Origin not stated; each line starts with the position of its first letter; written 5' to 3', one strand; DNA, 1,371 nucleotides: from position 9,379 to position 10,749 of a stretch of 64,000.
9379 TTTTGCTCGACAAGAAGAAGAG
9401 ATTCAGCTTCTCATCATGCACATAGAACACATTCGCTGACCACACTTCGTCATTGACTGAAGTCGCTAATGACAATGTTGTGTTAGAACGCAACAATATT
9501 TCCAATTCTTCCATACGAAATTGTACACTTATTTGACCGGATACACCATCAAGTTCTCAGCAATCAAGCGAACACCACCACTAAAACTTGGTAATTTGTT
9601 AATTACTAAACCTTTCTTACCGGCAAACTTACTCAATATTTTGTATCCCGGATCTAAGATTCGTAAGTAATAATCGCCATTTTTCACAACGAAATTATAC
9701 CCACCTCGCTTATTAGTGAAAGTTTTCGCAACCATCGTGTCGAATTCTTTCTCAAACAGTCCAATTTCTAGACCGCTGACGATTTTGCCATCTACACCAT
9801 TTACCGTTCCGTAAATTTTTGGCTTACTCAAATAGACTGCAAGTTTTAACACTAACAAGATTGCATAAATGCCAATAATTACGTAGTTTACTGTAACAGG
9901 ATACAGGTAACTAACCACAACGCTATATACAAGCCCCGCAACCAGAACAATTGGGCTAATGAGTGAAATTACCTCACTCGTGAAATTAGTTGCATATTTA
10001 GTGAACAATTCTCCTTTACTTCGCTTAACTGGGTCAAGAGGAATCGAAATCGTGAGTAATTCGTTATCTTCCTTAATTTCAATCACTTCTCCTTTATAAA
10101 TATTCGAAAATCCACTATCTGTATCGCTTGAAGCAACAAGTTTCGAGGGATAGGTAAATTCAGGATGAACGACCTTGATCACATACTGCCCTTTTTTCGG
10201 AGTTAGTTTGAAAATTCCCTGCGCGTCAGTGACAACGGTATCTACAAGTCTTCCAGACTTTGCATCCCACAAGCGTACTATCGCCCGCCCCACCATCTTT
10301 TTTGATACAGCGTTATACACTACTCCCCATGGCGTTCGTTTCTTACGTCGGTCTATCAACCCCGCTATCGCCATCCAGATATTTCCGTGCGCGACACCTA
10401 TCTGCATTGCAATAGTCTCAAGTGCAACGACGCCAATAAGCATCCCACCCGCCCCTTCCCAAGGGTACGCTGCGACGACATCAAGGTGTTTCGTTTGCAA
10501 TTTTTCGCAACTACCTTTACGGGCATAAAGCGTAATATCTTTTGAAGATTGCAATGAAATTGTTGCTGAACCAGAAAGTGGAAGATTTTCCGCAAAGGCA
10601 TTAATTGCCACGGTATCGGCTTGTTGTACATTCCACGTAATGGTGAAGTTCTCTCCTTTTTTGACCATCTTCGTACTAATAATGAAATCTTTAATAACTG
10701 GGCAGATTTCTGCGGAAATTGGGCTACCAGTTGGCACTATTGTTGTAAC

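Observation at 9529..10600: Shared C-terminal anchor module (beta-sandwich, 2 TM helices, beta-sandwich) in two paralogous surface proteins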

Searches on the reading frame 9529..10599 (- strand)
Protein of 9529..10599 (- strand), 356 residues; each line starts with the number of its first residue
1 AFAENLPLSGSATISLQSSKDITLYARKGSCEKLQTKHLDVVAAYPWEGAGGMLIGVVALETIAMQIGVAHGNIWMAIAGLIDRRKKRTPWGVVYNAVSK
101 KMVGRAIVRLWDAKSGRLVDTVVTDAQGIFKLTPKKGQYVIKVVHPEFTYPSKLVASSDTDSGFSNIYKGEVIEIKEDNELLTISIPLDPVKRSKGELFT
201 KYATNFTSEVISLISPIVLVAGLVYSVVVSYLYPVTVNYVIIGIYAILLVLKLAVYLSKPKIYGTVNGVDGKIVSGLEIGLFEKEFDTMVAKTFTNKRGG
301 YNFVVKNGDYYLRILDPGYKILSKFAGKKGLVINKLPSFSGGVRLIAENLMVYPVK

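Call 8: search_protein_families(library=pfam, proteins=[window:9529-10599:-], max_evalue=1)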
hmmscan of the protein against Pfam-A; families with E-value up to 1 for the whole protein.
window:9529-10599:- (356 aa): 10 families
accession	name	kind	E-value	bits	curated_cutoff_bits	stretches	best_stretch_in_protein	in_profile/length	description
PF13620.12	CarboxypepD_reg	-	1.9e-11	44.5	32.3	2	262-320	2-60/82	Carboxypeptidase regulatory-like domain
PF17210.9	SdrD_B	-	8.1e-09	36.1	29.7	2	106-166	27-89/112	SdrD B-like domain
PF07210.18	DUF1416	-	1.2e-06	28.8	23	2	91-153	23-82/97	Protein of unknown function (DUF1416)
PF13715.12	CarbopepD_reg_2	-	5.5e-05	23.5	32.2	1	121-155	27-62/88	CarboxypepD_reg-like domain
PF01060.29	TTR-52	-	0.00087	20.3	24.9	0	103-138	11-49/79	Transthyretin-like family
PF17802.7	SpaA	-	0.0022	18.6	23.1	1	269-313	11-57/91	Prealbumin-like fold domain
PF19180.5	DUF5862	-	0.0064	16.8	33.3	1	43-84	16-56/68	Family of unknown function (DUF5862)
PF11974.14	bMG3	-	0.038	14.4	34.9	1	94-167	19-85/103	Bacterial alpha-2-macroglobulin MG3 domain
PF20598.4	DUF6795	-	0.11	13.2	27.4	1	107-161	17-71/103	Domain of unknown function (DUF6795)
PF17162.9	DUF5118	-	0.62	10.3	27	0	284-314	2-32/50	Domain of unknown function (DUF5118)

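Call 9: search_protein_families(library=ncbifam, proteins=[window:9529-10599:-], max_evalue=1)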
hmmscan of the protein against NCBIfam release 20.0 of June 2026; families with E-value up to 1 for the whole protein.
window:9529-10599:- (356 aa): 2 families
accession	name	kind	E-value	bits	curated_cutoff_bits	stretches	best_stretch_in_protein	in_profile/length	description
NF058648.1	ECF_sub_HI1622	equivalog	8.4e-06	25.9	100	2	100-143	36-80/180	NikL family nickel/cobalt ECF transporter subunit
NF012181.0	MSCRAMM_SdrD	exception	0.0044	14.5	2500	1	103-173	705-775/1379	MSCRAMM family adhesin SdrD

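Call 11: find_homologous_proteins(query=window:9529-10410:-)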
Query window:9529-10410:- (293 aa): 2 proteins with E <= 0.001 among 2102 candidates.
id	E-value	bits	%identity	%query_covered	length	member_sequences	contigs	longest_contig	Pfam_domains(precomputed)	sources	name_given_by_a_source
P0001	3.8e-108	379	57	100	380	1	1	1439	PF13620.13,PF22904.4,PF17210.10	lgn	-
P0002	3.4e-103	363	56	100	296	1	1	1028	PF13715.13,PF13620.13,PF17210.10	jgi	jgi:hypothetical protein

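Call 17: find_related_loci(query=A1, collection=genome_contigs, flank=10000)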
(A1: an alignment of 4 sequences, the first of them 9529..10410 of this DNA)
Query A1 (293 aa) in genome_contigs; peptide patterns used: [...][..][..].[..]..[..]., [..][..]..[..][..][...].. (x = any residue, [..] = any of these).
146 stretches matched a pattern; 5 encode a relative of the query (tblastn E <= 1e-3); 5 distinct loci.
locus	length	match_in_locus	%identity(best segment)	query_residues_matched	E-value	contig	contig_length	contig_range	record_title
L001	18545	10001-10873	61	2-293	6e-122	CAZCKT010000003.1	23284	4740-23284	MAG TPA_asm: uncultured Candidatus Saccharibacteria bacterium isolate SRP298887_co1_119 genome assembly, contig: NODE_19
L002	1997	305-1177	59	1-293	2e-124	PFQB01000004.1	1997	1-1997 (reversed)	MAG: Candidatus Dojkabacteria bacterium CG_4_10_14_0_2_um_filter_Dojkabacteria_WS6_41_15 isolate CG_4_10_14_0_2_um_filte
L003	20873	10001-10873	55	1-293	6e-105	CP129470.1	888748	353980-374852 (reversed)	MAG: Candidatus Dojkabacteria bacterium isolate cMAG.26 chromosome, complete genome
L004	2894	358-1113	43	8-261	1e-65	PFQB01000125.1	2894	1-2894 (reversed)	MAG: Candidatus Dojkabacteria bacterium CG_4_10_14_0_2_um_filter_Dojkabacteria_WS6_41_15 isolate CG_4_10_14_0_2_um_filte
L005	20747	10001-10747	42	1-253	1e-53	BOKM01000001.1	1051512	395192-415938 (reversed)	Patescibacteria group bacterium BroJett019 DNA, sequence1, whole genome shotgun sequence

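Call 20: predict_structure(alignment_id=A1)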
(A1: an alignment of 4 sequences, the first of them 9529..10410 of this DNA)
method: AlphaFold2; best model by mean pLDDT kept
length: 293 residues; sequences in the alignment: 4
mean_pLDDT: 51.4   pTM: 0.29
mean pLDDT of the five models: 51.4, 45.8, 45.7, 44.9, 44.4
residues with pLDDT >= 90: 0; 70-90: 33; 50-70: 117; < 50: 143
segments of 3 or more residues with pLDDT < 50: 1-43, 61-66, 80-108, 122-130, 132-136, 138-140, 142-146, 194-200, 222-226, 228-244, 274-285
pLDDT, mean of each block of 10 residues (from residue 1): 24 29 30 35 54 55 49 59 44 40 45 57 46 47 49 71 81 78 72 49 61 57 47 40 53 63 57 44 53 55
secondary structure, 60 per line:
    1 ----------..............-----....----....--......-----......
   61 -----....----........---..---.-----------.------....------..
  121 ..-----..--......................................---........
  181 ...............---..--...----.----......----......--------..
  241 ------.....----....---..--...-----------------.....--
elements in order: H11-24 E30-33 E38-41 E44-49 E55-60 E66-69 E74-81 E109-112 E119-122 H132-169 H173-195 E203-205 E215-220 E225-230 E247-251 E256-259 E267-269 E287-291

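Call 24: search_protein_representatives(alignment_id=A1)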
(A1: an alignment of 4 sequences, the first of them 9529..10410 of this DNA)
Query: 4 sequences, 293 profile positions. Proteins with E-value up to 0.001 (for the whole library): 4004; up to 1e-10: 3071; up to 1e-30: 717. The best 150 are listed.
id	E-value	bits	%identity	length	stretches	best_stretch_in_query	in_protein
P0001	4.4e-149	512.0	-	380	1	1-292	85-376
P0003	4.4e-144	495.5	-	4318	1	1-290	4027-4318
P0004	4.1e-132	456.3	-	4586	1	1-292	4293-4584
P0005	4.7e-130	449.5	-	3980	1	1-292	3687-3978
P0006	2.7e-117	407.6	-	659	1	1-289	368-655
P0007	4.8e-117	406.8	-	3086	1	1-292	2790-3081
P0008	7.3e-85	301.2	-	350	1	2-287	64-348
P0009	1.0e-83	297.4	-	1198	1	6-290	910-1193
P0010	4.0e-82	292.2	-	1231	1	5-288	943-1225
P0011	8.8e-80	284.5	-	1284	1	4-286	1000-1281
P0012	3.1e-78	279.4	-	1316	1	4-287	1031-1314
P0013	6.1e-78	278.5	-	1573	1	2-257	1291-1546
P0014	1.4e-76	274.0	-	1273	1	4-289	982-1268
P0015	4.1e-76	272.5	-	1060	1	4-287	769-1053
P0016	5.5e-76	272.0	-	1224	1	6-286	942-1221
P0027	4.1e-68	246.2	-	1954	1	9-290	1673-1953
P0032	2.4e-64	233.8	-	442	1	3-286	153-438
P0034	1.8e-63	230.9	-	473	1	6-288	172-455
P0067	1.2e-47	179.1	-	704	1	10-271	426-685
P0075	9.5e-47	176.1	-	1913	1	10-275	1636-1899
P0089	4.7e-45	170.5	-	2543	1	12-261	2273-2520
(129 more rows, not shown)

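Call 33: find_homologous_proteins(query=A2, max_evalue=1e-10)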
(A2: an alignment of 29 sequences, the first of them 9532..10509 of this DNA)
Query A2 (29 sequences) (326 aa, profile of the alignment): 168 proteins with E <= 1e-10 among 8000 candidates; the best 120 are listed.
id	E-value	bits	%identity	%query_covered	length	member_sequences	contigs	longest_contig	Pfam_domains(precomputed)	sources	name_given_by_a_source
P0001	4.2e-122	426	58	100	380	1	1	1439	PF13620.13,PF22904.4,PF17210.10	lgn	-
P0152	7.2e-119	415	58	100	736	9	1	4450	PF17210.10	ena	-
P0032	1.2e-117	411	30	99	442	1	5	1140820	PF13715.13,PF13620.13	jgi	jgi:hypothetical protein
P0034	5.4e-116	406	34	90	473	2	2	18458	PF13715.13,PF13620.13,PF22904.4,PF17210.10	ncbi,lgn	-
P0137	1.3e-113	398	29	73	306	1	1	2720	PF13715.13,PF13620.13,PF17210.10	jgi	jgi:hypothetical protein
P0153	3.3e-113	397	33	94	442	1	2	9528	PF13715.13,PF13620.13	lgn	-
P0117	3.0e-106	374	31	70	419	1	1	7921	PF13715.13,PF13620.13,PF22904.4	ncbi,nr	ncbi:carboxypeptidase regulatory-like domain-containing protein, partial [Candidatus Uhrbacteria bac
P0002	3.9e-106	373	56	90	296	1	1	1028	PF13715.13,PF13620.13,PF17210.10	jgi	jgi:hypothetical protein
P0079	5.6e-106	373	31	73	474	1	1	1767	PF13715.13,PF13620.13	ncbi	-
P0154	2.5e-105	371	52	99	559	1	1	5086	PF22904.4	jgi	jgi:hypothetical protein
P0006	1.2e-104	368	56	100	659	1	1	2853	PF22904.4,PF17210.10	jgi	jgi:hypothetical protein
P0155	5.4e-104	366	30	82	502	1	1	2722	PF13715.13,PF22904.4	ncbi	-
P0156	6.7e-93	330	34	87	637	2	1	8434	PF13715.13,PF13620.13,PF22904.4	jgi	jgi:hypothetical protein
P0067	9.0e-88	313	34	74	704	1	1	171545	PF02369.23,PF17802.8,PF13620.13,PF22904.4,PF09134.17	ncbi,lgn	-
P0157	5.4e-87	310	29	76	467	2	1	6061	PF13715.13,PF23194.2,PF13620.13,PF22904.4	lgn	-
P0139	1.7e-86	309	29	80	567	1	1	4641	PF13620.13,PF22904.4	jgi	jgi:hypothetical protein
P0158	4.2e-85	304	31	73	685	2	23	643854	PF13715.13,PF02369.23,PF11974.15,PF07210.19,PF17802.8,PF13620.13,PF17210.10,PF09134.17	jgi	jgi:hypothetical protein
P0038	8.5e-85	303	34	89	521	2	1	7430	PF13715.13,PF01060.30,PF11974.15,PF07210.19,PF20598.5,PF17802.8,PF13620.13,PF22904.4,PF17210.10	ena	-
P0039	2.3e-83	298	34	93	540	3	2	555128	PF13620.13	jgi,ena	-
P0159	1.1e-82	296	33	76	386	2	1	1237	PF13715.13,PF11974.15,PF17802.8,PF13620.13,PF22904.4,PF17210.10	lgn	-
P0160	1.2e-81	293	33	77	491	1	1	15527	PF13715.13,PF13620.13,PF22904.4,PF17210.10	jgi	-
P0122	1.6e-81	292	32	70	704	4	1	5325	PF13715.13,PF02369.23,PF13620.13,PF22904.4,PF17210.10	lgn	-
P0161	6.6e-81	290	28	88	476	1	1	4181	PF13715.13,PF13620.13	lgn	-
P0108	2.2e-78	282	33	75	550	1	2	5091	PF13715.13,PF13620.13,PF22904.4,PF17210.10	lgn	-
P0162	7.8e-78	280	32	80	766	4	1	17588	PF13715.13,PF07210.19,PF13620.13,PF22904.4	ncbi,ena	-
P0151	1.5e-77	279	34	71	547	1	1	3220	PF13620.13,PF22904.4,PF17936.8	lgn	-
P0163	3.3e-77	278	32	77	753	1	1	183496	PF13620.13,PF22904.4,PF17210.10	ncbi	ncbi:hypothetical protein ACFL2B_00035 [Patescibacteria group bacterium]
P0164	6.6e-77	277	30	85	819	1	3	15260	PF13715.13,PF17802.8,PF13620.13,PF22904.4,PF17210.10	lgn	-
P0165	1.3e-76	276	30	74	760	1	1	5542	PF07210.19,PF13620.13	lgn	-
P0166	1.9e-76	276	28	72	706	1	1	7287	PF13715.13,PF07210.19,PF13620.13,PF22904.4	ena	-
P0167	1.9e-76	276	31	73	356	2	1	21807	PF11974.15,PF07210.19,PF13620.13,PF17210.10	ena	-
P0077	5.0e-76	274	32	73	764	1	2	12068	PF13715.13,PF13620.13,PF22904.4,PF17210.10,PF00041.28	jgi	-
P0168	3.2e-74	268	30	73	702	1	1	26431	PF13715.13,PF13948.12,PF17802.8,PF13620.13,PF22904.4,PF17210.10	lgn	-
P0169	2.0e-73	266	32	77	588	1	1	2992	PF13620.13,PF22904.4,PF17210.10,PF17936.8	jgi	-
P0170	1.3e-72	263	31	73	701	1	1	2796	PF08400.17,PF13715.13,PF13948.12,PF17802.8,PF05887.17,PF13620.13,PF22904.4,PF17210.10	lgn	-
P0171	4.5e-71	258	33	72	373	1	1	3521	PF13715.13,PF11974.15,PF17802.8,PF13620.13,PF22904.4,PF17210.10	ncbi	-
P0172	7.5e-71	257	28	71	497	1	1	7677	PF13620.13,PF17210.10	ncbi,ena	-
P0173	1.2e-70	257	32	72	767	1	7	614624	PF13715.13,PF13620.13,PF22904.4,PF17210.10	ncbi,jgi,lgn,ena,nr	ncbi:MAG: hypothetical protein HOE53_00780 [Candidatus Magasanikbacteria bacterium]|jgi:hypothetical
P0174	2.1e-69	252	34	72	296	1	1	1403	PF13715.13,PF11974.15,PF13620.13,PF17210.10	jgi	jgi:uncharacterized surface anchored protein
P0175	3.1e-69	252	34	72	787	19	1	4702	PF13620.13,PF22904.4,PF17210.10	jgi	-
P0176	3.5e-69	252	30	76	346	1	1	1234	PF13715.13,PF07210.19,PF13620.13,PF22904.4,PF17210.10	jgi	jgi:hypothetical protein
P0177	7.4e-69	251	31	73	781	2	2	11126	PF13715.13,PF17802.8,PF13620.13,PF22904.4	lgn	-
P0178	8.6e-69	250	30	72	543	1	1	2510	PF08400.17,PF13715.13,PF11974.15,PF13620.13,PF22904.4,PF17210.10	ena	-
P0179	2.3e-68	249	28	77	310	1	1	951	PF13715.13,PF13620.13,PF22904.4,PF17210.10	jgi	jgi:hypothetical protein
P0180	3.2e-68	249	30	72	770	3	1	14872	PF13715.13,PF17802.8,PF13620.13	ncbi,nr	ncbi:MAG: hypothetical protein KBD15_02935 [Candidatus Magasanikbacteria bacterium]|nr:hypothetical 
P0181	3.3e-68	249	33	72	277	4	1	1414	PF13715.13,PF13620.13,PF22904.4,PF17210.10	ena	-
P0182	8.9e-68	247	33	72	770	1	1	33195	PF08400.17,PF13715.13,PF13620.13,PF22904.4,PF17210.10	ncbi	-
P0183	1.6e-67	246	33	72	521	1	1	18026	PF22902.3,PF13620.13,PF17210.10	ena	-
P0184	1.8e-67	246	30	74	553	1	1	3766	PF13715.13,PF11974.15,PF13620.13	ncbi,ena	-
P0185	3.8e-67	245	29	75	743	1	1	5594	PF08400.17,PF13715.13,PF13620.13,PF17210.10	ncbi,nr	ncbi:MAG TPA: hypothetical protein VLC10_01210, partial [Patescibacteria group bacterium]|nr:hypothe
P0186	3.9e-67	245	33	72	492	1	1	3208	PF13715.13,PF11617.14,PF11974.15,PF13620.13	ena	-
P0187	4.5e-67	245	32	72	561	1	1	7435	PF13620.13,PF17210.10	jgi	jgi:hypothetical protein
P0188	5.7e-67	244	30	75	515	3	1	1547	PF22902.3,PF11974.15,PF13620.13,PF22904.4,PF17210.10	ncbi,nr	ncbi:MAG: hypothetical protein Q7R80_04705, partial [bacterium]|nr:hypothetical protein [bacterium]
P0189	8.0e-67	244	29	72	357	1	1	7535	PF13715.13,PF11974.15,PF13620.13,PF22904.4,PF17210.10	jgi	-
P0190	8.5e-67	244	28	72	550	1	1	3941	PF22902.3,PF11974.15,PF13620.13,PF22904.4,PF17210.10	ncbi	-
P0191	1.7e-66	243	30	72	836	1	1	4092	PF13715.13,PF13620.13,PF00041.28,PF16656.12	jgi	jgi:hypothetical protein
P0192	1.7e-65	240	29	72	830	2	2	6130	PF13715.13,PF13620.13,PF22904.4,PF17210.10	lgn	-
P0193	1.1e-64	237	33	73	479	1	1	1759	PF13715.13,PF22902.3,PF13620.13,PF17210.10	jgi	jgi:hypothetical protein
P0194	1.6e-64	236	31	72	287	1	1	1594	PF13715.13,PF13620.13,PF17210.10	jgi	-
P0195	2.5e-64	236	29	73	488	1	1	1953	PF13715.13,PF01060.30,PF11974.15,PF13620.13,PF22904.4,PF17210.10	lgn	-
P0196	4.3e-64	235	32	73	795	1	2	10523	PF13948.12,PF13620.13,PF22904.4,PF17210.10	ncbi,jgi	jgi:cysteine-rich repeat protein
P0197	4.9e-64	235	29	72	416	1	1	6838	PF13715.13,PF13620.13,PF17210.10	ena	-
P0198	2.9e-63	232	29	73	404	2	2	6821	PF13620.13,PF22904.4,PF17210.10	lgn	-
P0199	4.9e-63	232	32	72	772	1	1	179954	PF13948.12,PF13620.13,PF22904.4,PF17210.10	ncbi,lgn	-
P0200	5.0e-63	231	29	76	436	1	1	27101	PF13715.13,PF13620.13,PF17210.10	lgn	-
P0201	1.3e-62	230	26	72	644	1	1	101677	PF13715.13,PF11974.15,PF13620.13,PF22904.4,PF17210.10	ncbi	-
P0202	1.7e-62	230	32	72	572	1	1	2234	PF07963.18,PF13620.13,PF17210.10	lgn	-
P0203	2.6e-62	229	30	77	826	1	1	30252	PF13715.13,PF07210.19,PF17802.8,PF13620.13,PF22904.4,PF17210.10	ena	-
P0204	3.2e-62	229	29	73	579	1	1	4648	PF07963.18,PF13620.13,PF17210.10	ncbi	-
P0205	4.2e-62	228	31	72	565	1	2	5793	PF07963.18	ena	-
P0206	8.5e-62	227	28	70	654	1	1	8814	PF13715.13,PF07963.18,PF11974.15,PF13620.13,PF22904.4,PF17210.10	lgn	-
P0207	9.5e-62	227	32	73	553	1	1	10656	PF13620.13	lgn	-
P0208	4.4e-61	225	31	73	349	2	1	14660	PF13620.13,PF17210.10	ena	-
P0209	4.6e-61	225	32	72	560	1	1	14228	PF13620.13,PF17210.10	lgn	-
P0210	5.2e-61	225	30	83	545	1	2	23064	PF13620.13,PF17210.10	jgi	jgi:hypothetical protein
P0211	5.3e-61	225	30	71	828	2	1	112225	PF18998.7,PF13620.13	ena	-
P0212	8.5e-61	224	26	72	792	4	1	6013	PF16655.13,PF13715.13,PF11974.15,PF07210.19,PF13620.13,PF22904.4,PF17210.10,PF00041.28,PF16656.12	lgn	-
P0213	1.2e-60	224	31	73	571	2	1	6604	PF07963.18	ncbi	-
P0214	1.9e-60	223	29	77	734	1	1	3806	PF13620.13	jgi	jgi:hypothetical protein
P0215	2.8e-60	222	30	73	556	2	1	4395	PF07963.18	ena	-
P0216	3.0e-60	222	28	71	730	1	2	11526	PF13715.13,PF13573.13,PF13620.13,PF17210.10,PF18911.7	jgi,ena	jgi:hypothetical protein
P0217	3.2e-60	222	28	70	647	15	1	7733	PF13715.13,PF07210.19,PF13620.13,PF17210.10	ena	-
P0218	4.3e-60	222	31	63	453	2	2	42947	PF13715.13,PF13620.13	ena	-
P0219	4.5e-60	222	28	82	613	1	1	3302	PF13620.13,PF17210.10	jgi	jgi:hypothetical protein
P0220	6.0e-60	221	31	72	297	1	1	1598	PF13715.13,PF22902.3,PF13620.13,PF17210.10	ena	-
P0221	6.9e-60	221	30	73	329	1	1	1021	PF13620.13,PF17210.10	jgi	jgi:5-hydroxyisourate hydrolase-like protein (transthyretin family)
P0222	8.7e-60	221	31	73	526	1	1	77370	PF13620.13,PF22904.4,PF17210.10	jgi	jgi:prepilin-type N-terminal cleavage/methylation domain-containing protein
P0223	1.0e-59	221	30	71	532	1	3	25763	PF13715.13,PF13620.13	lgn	-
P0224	1.3e-59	220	30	72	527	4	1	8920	PF07963.18,PF11974.15,PF13620.13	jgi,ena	-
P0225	1.4e-59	220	28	71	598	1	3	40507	PF13715.13,PF13620.13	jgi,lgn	-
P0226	1.6e-59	220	28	72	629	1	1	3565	PF13715.13,PF13620.13,PF22904.4,PF17210.10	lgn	-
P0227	2.1e-59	220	32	73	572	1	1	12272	PF07963.18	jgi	jgi:prepilin-type N-terminal cleavage/methylation domain-containing protein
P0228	2.5e-59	219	27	84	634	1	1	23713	PF13715.13,PF13620.13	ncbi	-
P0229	2.9e-59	219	29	72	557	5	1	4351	PF07963.18,PF17802.8,PF17210.10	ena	-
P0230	3.3e-59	219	30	72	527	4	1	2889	PF07963.18,PF13620.13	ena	-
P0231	3.3e-59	219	31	73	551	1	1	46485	PF07963.18,PF13620.13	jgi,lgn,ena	-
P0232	4.9e-59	218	30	72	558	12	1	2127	PF07963.18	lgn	-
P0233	5.9e-59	218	31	71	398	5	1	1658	PF13715.13,PF13620.13,PF17210.10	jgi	jgi:hypothetical protein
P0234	9.7e-59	217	30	72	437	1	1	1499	PF13620.13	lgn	-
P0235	1.1e-58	217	28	74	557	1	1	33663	PF07963.18,PF13620.13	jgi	jgi:prepilin-type N-terminal cleavage/methylation domain-containing protein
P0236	1.3e-58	217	31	72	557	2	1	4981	PF07963.18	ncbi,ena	-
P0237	2.0e-58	216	31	66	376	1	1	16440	PF13620.13,PF17210.10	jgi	jgi:hypothetical protein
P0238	2.4e-58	216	29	81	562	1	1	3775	PF13620.13,PF17210.10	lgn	-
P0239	8.6e-58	214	30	72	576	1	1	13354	PF07963.18,PF11974.15,PF13620.13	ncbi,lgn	-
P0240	1.3e-57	214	29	75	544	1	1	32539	PF13715.13,PF07963.18,PF13620.13,PF17210.10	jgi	jgi:prepilin-type N-terminal cleavage/methylation domain-containing protein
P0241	1.4e-57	214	29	73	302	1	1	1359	PF11974.15,PF13620.13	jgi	jgi:hypothetical protein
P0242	1.9e-57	213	27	74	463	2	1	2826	PF13715.13,PF22902.3,PF13620.13,PF17210.10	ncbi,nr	ncbi:carboxypeptidase regulatory-like domain-containing protein, partial [Candidatus Peregrinibacter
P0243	2.0e-57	213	28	71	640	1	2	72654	PF13620.13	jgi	-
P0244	2.0e-57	213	31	72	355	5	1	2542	PF13715.13,PF13620.13,PF22904.4,PF17210.10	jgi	jgi:hypothetical protein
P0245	2.0e-57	213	32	70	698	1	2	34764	PF07963.18,PF13620.13,PF17210.10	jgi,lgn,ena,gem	jgi:general secretion pathway protein G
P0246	2.6e-57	213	28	85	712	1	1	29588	PF13715.13,PF13620.13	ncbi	-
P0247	2.6e-57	213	26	72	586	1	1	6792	PF13715.13,PF11974.15,PF13620.13,PF17210.10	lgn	-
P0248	2.9e-57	213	30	70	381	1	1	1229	PF13715.13,PF13620.13,PF17210.10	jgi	jgi:hypothetical protein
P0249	3.7e-57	212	31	74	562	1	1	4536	PF21347.3,PF13620.13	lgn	-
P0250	4.8e-57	212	26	71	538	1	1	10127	PF13715.13,PF13620.13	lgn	-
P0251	5.3e-57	212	29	72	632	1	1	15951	PF11974.15,PF13620.13,PF22904.4,PF17210.10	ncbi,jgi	ncbi:MAG: hypothetical protein RL272_979 [Candidatus Parcubacteria bacterium]|jgi:type II secretory 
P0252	6.4e-57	211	29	72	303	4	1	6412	PF13620.13,PF17210.10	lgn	-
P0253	1.5e-56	210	29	81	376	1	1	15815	PF13715.13,PF13620.13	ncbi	-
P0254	5.8e-56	208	29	82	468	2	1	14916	PF13620.13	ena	-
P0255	6.2e-56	208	28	75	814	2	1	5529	PF01731.27,PF13620.13,PF05345.19,PF01436.28,PF22904.4,PF17210.10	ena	-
